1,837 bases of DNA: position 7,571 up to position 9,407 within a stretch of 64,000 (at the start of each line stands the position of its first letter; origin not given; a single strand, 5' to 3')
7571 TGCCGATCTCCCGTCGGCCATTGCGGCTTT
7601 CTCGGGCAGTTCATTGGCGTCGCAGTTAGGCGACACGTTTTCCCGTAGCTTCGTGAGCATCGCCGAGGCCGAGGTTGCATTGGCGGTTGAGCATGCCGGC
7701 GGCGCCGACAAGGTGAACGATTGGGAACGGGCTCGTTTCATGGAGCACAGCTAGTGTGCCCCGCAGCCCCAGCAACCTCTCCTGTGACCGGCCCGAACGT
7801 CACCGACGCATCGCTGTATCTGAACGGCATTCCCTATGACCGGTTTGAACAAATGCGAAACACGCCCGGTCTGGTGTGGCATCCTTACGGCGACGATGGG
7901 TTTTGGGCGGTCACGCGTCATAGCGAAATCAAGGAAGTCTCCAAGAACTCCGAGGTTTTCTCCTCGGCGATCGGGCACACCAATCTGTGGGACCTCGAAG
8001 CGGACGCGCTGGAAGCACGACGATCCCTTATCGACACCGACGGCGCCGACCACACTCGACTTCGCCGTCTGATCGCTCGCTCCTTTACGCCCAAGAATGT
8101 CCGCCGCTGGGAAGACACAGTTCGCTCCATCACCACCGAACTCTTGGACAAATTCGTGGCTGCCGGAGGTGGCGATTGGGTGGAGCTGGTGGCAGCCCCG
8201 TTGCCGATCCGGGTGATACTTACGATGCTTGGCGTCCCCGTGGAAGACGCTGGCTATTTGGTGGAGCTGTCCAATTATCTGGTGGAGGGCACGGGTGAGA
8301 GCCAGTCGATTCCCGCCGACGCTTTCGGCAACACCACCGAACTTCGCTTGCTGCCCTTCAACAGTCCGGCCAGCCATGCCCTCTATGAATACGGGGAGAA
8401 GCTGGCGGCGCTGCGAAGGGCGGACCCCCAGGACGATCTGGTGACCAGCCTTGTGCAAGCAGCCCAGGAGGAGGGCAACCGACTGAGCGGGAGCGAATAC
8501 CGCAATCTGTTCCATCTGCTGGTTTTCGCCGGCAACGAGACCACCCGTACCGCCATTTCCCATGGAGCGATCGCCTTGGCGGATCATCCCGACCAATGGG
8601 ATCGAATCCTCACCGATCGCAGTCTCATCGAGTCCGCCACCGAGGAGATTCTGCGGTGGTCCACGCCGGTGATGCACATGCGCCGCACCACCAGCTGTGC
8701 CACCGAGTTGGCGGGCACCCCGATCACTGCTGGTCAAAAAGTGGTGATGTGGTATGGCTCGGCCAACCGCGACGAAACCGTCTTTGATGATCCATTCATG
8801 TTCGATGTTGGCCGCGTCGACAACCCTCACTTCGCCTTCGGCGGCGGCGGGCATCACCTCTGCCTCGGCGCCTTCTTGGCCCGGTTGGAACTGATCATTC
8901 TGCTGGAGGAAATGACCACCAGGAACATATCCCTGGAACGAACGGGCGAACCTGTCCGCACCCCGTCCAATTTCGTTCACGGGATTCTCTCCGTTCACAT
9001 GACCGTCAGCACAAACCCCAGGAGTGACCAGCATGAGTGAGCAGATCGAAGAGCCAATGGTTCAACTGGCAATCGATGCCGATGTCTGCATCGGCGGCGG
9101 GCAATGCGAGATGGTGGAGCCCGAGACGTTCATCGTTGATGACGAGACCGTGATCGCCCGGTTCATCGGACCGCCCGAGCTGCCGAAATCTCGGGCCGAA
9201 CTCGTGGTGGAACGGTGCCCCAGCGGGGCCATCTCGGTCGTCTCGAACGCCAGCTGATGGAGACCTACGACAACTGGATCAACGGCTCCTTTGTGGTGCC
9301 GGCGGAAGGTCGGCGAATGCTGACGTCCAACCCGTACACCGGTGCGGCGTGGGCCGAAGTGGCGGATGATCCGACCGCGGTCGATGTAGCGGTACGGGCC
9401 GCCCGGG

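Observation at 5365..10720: GS-like ligase, P450, ferredoxin, ALDH and ADH operon: candidate gamma-glutamyl-mediated amine oxidation pathway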

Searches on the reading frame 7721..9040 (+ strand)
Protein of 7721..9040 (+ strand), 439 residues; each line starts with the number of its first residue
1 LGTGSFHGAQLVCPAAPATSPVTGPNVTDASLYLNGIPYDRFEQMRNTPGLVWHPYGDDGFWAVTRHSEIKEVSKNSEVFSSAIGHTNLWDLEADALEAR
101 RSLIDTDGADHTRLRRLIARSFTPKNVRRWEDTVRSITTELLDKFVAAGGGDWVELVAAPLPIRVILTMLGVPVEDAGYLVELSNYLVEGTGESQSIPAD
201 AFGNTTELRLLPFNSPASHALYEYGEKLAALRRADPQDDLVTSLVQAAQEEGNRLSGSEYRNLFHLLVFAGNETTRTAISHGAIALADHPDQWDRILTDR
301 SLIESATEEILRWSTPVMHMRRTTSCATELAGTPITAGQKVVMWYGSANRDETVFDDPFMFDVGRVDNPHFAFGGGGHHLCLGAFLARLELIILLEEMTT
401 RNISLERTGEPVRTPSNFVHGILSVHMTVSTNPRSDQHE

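Call 3: search_protein_families(library=pfam, proteins=[window:7721-9040:+])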
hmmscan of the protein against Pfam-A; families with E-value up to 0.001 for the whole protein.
window:7721-9040:+ (439 aa): 1 family
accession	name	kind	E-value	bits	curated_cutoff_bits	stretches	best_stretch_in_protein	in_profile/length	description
PF00067.27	p450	-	2.6e-24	86.3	22.8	1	300-398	321-428/462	Cytochrome P450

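Call 6: search_protein_families(library=ncbifam, proteins=[window:7721-9040:+])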
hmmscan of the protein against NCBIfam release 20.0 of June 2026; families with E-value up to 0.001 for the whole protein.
window:7721-9040:+ (439 aa): 9 families
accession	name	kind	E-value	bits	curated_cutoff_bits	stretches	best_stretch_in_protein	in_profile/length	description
NF041177.1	Cyp119_Thmprot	equivalog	2.3e-50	171.4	680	1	39-404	2-342/368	cytochrome P450 Cyp119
NF041802.1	P450_SolI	exception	4.1e-45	154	850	1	41-427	35-420/424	solanimycin biosynthesis cytochrome P450 SolI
TIGR04538.1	P450_cycloAA_1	subfamily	3.3e-37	128.3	500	1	38-398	11-362/395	cytochrome P450, cyclodipeptide synthase-associated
TIGR04515.1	P450_rel_GT_act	subfamily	1e-34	120.5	343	2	237-415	196-372/386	P450-derived glycosyltransferase activator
TIGR04458.1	CYP450_TxtE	equivalog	8.9e-33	113.5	500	1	100-413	81-386/403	4-nitrotryptophan synthase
NF045816.1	PentlenlactSyn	equivalog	1.3e-31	109.7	700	1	60-402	37-366/396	pentalenolactone synthase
NF050147.1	aminopyruv_ApyO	equivalog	4e-13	48.8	525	1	68-391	45-382/444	RiPP biosynthesis cytochrome P450 ApyO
NF051859.1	AlbFlvMonOxTrpSyn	equivalog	6.2e-13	48.1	700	1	225-299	223-299/457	bifunctional albaflavenone monooxygenase/terpene synthase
NF045812.1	PentlenOxigase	equivalog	2.6e-10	39.7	800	1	233-400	215-407/444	pentalenene oxygenase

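Call 16: search_solved_structures(query=window:7751-9040:+, max_evalue=1e-20)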
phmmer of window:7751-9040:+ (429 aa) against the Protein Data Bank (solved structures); distinct sequences matched with E-value up to 1e-20: 364 (the best 60 are shown).
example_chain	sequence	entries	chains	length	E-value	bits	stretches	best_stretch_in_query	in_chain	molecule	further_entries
8vxi_A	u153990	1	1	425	5.6e-107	361.4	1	11-423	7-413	CYP125MRCA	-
8vxg_A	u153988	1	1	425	8.6e-106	357.5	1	12-423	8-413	CYP125MRCA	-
4apy_A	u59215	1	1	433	4.7e-78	266.1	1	17-413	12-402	P450 HEME-THIOLATE PROTEIN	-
5dqn_A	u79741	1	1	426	3.9e-77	263.1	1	17-413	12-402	Cytochrome P450 CYP125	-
7qke_A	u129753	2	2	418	7.8e-76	258.8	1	13-413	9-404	Steroid C26-monooxygenase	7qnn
2x5l_A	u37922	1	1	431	1e-75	258.4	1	4-413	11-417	PUTATIVE CYTOCHROME P450 125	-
6bld_A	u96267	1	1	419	1.1e-75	258.3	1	44-417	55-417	Cytochrome P450 268A2 Cyp268A2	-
3ivy_A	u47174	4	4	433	2.3e-75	257.2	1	8-413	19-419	Cytochrome P450 CYP125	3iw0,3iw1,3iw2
2x5w_A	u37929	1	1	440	2.5e-75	257.1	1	8-413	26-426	PUTATIVE CYTOCHROME P450 125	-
7r1i_A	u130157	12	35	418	2.8e-75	257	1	13-413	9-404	Steroid C26-monooxygenase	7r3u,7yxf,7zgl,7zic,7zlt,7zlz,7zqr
7qwn_A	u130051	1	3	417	2.8e-75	257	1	13-413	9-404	Steroid C26-monooxygenase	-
2xn8_A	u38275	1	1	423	3e-75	256.9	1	12-413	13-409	PUTATIVE CYTOCHROME P450 125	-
2xc3_A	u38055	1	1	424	3e-75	256.9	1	12-413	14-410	PUTATIVE CYTOCHROME P450 125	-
2wm4_A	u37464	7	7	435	7.6e-74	252.2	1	48-418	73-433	PUTATIVE CYTOCHROME P450 124 | Methyl-branched lipid omega-hydroxylase | CYP124 in complex with inhibitor carbethoxyhexyl imidazole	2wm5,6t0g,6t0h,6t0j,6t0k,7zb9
6t0f_A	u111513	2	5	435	8.7e-74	252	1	48-418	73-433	Methyl-branched lipid omega-hydroxylase | CYP124 in complex with inhibitor compound 5'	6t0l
8fjo_A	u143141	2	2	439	4e-73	249.9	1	49-416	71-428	Cytochrome P450 124A1, Cyp124A1 | Cytochrome P450 124A1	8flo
8gdi_A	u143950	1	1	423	4.7e-73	249.6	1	49-414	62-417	Cytochrome P450 124A1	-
6cvc_A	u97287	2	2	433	4.7e-73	249.6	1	49-414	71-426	Cytochrome P450 124A1, Cyp124A1 | Cytochrome P450 124A1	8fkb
5li6_A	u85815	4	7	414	1.3e-68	235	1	11-412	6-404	Putative cytochrome P450 126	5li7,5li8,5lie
4l0e_A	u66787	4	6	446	1.4e-65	225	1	7-422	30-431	P450 monooxygenase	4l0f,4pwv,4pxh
3tkt_A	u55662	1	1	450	4.3e-61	210.2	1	14-417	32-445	Cytochrome P450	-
5l90_A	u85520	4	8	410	4.3e-57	197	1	28-413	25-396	Cytochrome P450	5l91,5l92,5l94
8yhn_A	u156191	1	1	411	5.8e-56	193.3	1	91-417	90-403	Cytochrome P450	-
6hqw_A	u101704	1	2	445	2.7e-53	184.6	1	44-416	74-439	Cytochrome P450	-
6hqd_A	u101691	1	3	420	5.4e-53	183.5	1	31-416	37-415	Cytochrome P450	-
9vfd_A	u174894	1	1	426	5.7e-53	183.5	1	31-416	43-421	Cytochrome P450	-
7smz_A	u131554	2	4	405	6e-53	183.4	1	11-418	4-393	Cytochrome P450 142A3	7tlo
2yoo_A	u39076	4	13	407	1.5e-52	182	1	22-417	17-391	P450 HEME-THIOLATE PROTEIN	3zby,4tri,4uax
2xkr_A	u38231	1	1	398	2.6e-52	181.3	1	54-422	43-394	PUTATIVE CYTOCHROME P450 142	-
7sh5_A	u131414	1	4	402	3.9e-52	180.7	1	8-417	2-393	Cytochrome P450 142A3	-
3rwl_A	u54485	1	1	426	8.7e-51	176.3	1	5-415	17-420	Cytochrome P450 alkane hydroxylase 1 CYP153A7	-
1cpt_A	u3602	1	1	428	1.7e-50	175.3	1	27-415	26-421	CYTOCHROME P450-TERP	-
8eul_A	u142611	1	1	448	1.7e-50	175.3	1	27-415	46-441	Cytochrome P450-terp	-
8euh_A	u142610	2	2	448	2e-50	175.1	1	27-415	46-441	Cytochrome P450-terp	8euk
4rm4_A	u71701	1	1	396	1.6e-49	172.1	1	28-390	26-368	Cytochrome P450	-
4e2p_A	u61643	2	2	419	4.8e-49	170.5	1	51-409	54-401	Cytochrome P450 107B1 (P450CVIIB1)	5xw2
8b2p_A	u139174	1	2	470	8.8e-49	169.7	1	50-415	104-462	Cytochrome P450 alkane hydroxylase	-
7y9o_A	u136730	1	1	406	9.4e-49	169.6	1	28-414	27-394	Cytochrome P450 monooxygenase YjiB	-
9vgm_A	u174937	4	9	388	1.1e-48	169.4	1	50-390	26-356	Cytochrome P450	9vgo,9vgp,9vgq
4ggv_A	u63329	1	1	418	1.2e-48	169.2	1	49-408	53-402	Cytochrome P450 superfamily protein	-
5cje_A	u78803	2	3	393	1.8e-48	168.6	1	52-412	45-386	Cytochrome P450 hydroxylase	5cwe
5fyf_A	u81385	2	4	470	2.2e-48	168.4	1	17-416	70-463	CYTOCHROME P450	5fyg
9kki_A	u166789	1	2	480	2.4e-48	168.3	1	17-427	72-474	Cytochrome P450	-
8hgd_B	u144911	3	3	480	2.4e-48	168.2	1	17-427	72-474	Cytochrome P450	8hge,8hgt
7y97_A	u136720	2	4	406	2.5e-48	168.2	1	28-406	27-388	Cytochrome P450 monooxygenase YjiB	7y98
9uy0_A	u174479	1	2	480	3.2e-48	167.8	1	17-427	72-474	Cytochrome P450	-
9vgn_A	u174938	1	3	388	4.2e-48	167.4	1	50-390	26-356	Cytochrome P450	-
9ixl_B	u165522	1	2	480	8.5e-48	166.4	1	17-427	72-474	Cytochrome P450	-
2jjn_A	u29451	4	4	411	4e-47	164.2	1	49-425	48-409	CYTOCHROME P450 113A1 | ERYTHROMYCIN B/D C-12 HYDROXYLASE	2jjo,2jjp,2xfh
5z9i_A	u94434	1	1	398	7.1e-47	163.4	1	51-395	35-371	Putative P450-like enzyme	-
6gmf_A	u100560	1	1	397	1.3e-46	162.5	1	28-411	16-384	Putative cytochrome P450 hydroxylase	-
7wex_A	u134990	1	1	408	4e-46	160.9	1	217-418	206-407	Cytochrome P450 hydroxylase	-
7ant_A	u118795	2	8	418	4e-46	160.9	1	11-417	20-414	Cytochrome P450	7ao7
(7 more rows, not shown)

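Call 73: search_dna_similar(query=window:7754-9040:+, collection=plasmids, mode=protein, max_rows=25)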
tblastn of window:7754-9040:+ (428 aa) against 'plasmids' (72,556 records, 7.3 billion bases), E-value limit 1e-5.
In 1 record(s) the limit of 40 matching pieces per record was reached: places in those records are undercounted.
Records with a match: 1556; places in all: 2901; records where one place covers at least 80% of the query: 828.
Best place of each record, by identity: <60% 1556.
By first word of the organism name: Streptomyces 310; Rhizobium 165; Agrobacterium 140; Ralstonia 133; Sinorhizobium 88; Rhodococcus 84; Bacillus 81; Pantoea 50; Acinetobacter 47; Sphingobium 27; and 121 more.
By predicted mobility (MOB-suite, as given by PLSDB): non-mobilizable 849; conjugative 386; mobilizable 321.
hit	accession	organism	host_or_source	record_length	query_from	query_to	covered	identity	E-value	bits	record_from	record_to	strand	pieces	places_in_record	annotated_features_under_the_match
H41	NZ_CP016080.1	Mesorhizobium loti NZP2037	Lotus,cell culture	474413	11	424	97%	49.5%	1e-116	382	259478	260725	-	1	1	cytochrome P450 | 2Fe-2S iron-sulfur cluster-binding protein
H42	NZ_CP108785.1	Embleya sp. NBC_00888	-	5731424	4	419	97%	41.7%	8e-87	296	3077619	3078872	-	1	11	none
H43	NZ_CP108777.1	Embleya sp. NBC_00896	-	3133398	5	419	97%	40.2%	2e-84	289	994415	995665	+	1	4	none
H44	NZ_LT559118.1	Nonomuraea gerenzanensis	-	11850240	15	418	94%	40.9%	2e-78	271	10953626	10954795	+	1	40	none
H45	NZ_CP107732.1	Streptomyces canus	-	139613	10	419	96%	40.0%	5e-84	288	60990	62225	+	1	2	cytochrome P450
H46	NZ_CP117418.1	Novosphingobium humi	Single cell,Soil from military shooting ...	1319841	2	420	98%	39.0%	2e-78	272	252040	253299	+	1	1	none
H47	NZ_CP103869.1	Novosphingobium humi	pure culture,soil biofilm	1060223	2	420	98%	38.7%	1e-78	272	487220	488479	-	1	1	none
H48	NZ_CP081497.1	Streptomyces sp. BHT-5-2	whole organism,plant soil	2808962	3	420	98%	38.8%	2e-66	237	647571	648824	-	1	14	none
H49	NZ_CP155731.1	Sagittula stellata E-37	Pure Culture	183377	8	416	96%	39.2%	1e-80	278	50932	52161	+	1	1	cytochrome P450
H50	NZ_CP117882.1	Novosphingobium sp. KACC 22771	Single cell,soil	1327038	5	420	97%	38.0%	1e-77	269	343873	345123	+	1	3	none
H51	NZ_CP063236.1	Rhodococcus qingshengii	soil,Saratov Oil Refinery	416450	31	419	91%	40.6%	4e-75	262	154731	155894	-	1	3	cytochrome P450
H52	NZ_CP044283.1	Rhodococcus erythropolis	soil,rubber production plant territory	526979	31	419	91%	40.6%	4e-75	262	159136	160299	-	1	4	cytochrome P450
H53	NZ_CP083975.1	Rhodococcus rhodochrous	compost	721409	29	411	89%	40.5%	6e-72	253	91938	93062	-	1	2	cytochrome P450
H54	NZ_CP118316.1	Rhodococcus sp. DK180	pure culture,crude oil-contaminated soil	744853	46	419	87%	41.5%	1e-73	258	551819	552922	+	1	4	cytochrome P450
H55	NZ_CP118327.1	Rhodococcus sp. DK17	pure culture,crude oil-contaminated soil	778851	46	419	87%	41.5%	1e-73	258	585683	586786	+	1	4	cytochrome P450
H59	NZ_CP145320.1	Rhodococcus ruber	-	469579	3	418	97%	36.7%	1e-66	237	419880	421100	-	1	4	cytochrome P450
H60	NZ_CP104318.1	Streptomyces angustmyceticus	whole organism,soil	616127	14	418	95%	37.1%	3e-60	219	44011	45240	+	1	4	cytochrome P450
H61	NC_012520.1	Rhodococcus opacus B4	-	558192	31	422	92%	38.1%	3e-63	227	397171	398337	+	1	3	cytochrome P450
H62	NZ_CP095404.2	Rhodococcus opacus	Whole organism,nitrophenolics and ...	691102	31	422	92%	38.1%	3e-63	227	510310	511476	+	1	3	cytochrome P450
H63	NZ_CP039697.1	Novosphingobium sp. EMRT-2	cell,freshwater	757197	8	418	96%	36.2%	2e-55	205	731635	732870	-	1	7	cytochrome P450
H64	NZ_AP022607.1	Mycobacterium branderi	-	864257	49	411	85%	40.9%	5e-67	238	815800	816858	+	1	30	cytochrome P450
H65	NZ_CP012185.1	Pseudonocardia sp. EC080619-01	Apterostigma dentigerum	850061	49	427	89%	39.1%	2e-66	237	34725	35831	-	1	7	cytochrome P450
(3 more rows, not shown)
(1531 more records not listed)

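Call 86: search_solved_structures(query=window:7754-9040:+, max_evalue=1e-76, show_alignments=3)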
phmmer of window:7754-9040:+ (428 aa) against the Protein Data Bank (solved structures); distinct sequences matched with E-value up to 1e-76: 4.
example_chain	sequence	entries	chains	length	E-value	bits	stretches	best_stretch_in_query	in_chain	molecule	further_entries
8vxi_A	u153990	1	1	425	5.5e-107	361.4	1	10-422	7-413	CYP125MRCA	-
8vxg_A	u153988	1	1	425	8.5e-106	357.5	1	11-422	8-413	CYP125MRCA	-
4apy_A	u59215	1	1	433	4.7e-78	266.1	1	16-412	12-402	P450 HEME-THIOLATE PROTEIN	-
5dqn_A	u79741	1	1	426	3.9e-77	263.1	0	16-412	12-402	Cytochrome P450 CYP125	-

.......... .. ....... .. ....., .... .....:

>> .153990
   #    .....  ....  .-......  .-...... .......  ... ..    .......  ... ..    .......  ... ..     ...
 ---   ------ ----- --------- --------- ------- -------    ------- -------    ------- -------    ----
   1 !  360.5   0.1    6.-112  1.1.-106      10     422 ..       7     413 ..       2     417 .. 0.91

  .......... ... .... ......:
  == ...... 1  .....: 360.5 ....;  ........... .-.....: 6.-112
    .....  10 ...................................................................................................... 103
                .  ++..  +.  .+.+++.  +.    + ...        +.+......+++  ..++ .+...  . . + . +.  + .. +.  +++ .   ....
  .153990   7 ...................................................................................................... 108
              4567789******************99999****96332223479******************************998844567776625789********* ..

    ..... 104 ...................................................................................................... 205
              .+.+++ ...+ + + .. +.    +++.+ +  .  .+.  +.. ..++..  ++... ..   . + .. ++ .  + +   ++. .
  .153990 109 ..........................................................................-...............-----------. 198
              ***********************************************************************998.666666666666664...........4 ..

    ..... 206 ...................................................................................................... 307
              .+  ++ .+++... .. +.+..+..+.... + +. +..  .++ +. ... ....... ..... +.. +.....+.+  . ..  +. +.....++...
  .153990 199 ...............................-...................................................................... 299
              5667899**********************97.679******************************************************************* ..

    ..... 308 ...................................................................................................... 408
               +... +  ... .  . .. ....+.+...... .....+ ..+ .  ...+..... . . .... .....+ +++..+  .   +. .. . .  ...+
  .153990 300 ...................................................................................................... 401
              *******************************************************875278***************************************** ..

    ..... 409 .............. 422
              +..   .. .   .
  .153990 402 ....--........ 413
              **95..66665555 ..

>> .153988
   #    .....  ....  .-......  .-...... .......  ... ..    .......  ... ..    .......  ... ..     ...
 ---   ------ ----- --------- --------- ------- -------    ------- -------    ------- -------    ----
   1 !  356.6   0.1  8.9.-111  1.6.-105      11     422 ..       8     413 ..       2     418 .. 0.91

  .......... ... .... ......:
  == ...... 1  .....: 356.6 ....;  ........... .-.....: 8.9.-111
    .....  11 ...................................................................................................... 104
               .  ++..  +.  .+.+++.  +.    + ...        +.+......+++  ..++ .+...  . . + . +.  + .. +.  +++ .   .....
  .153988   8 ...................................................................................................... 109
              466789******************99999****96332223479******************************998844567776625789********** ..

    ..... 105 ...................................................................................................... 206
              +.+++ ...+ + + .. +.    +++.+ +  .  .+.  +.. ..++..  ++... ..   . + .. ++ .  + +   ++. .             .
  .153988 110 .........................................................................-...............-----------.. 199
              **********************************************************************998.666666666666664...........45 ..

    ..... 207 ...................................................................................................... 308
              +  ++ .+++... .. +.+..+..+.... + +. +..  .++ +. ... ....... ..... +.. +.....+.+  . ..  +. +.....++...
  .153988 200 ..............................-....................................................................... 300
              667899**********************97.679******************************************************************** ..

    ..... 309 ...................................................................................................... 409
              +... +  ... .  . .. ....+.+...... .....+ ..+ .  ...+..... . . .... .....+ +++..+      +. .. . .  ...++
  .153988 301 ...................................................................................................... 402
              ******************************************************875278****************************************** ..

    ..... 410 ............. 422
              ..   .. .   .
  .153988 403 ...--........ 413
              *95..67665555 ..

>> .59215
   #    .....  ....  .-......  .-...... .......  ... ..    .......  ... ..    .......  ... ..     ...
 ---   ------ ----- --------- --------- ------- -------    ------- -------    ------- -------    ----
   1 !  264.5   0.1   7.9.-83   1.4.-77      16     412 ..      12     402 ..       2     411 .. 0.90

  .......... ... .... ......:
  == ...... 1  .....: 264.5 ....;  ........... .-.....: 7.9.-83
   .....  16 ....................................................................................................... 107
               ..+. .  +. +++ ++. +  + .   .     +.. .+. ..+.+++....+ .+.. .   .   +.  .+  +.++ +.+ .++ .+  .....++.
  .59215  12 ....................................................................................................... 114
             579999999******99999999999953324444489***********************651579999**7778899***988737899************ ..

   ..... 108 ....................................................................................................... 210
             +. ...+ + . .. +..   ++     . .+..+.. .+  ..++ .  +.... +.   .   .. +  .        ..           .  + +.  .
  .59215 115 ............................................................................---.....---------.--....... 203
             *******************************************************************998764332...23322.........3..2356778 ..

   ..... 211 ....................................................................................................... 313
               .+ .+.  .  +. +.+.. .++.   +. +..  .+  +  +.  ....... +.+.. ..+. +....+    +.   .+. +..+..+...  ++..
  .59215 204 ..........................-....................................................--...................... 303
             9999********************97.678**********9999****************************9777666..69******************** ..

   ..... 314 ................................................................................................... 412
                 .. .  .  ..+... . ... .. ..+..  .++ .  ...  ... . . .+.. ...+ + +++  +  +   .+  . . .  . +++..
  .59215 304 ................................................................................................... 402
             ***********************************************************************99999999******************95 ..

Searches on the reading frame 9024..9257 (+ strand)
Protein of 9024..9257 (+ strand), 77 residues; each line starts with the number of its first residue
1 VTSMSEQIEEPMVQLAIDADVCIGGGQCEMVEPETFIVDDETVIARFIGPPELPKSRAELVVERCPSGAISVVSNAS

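Call 3: search_protein_families(library=pfam, proteins=[window:9024-9257:+])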
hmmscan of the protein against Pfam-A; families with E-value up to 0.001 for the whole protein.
window:9024-9257:+ (77 aa): 4 families
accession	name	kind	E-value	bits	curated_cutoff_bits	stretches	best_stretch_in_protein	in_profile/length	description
PF06902.16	Fer4_19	-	7.9e-08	32.7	24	1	9-74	2-63/64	Divergent 4Fe-4S mono-cluster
PF13370.11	Fer4_13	-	1.2e-06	29.6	24.5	1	17-72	1-58/58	4Fe-4S single cluster domain of Ferredoxin I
PF00037.32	Fer4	-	0.00017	21.7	21.1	0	17-31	3-17/24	4Fe-4S binding domain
PF13459.11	Fer4_15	-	0.00041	21.4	22.4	0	16-72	2-66/66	4Fe-4S single cluster domain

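Call 6: search_protein_families(library=ncbifam, proteins=[window:9024-9257:+])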
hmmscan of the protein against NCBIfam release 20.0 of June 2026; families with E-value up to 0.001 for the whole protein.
window:9024-9257:+ (77 aa): 0 families
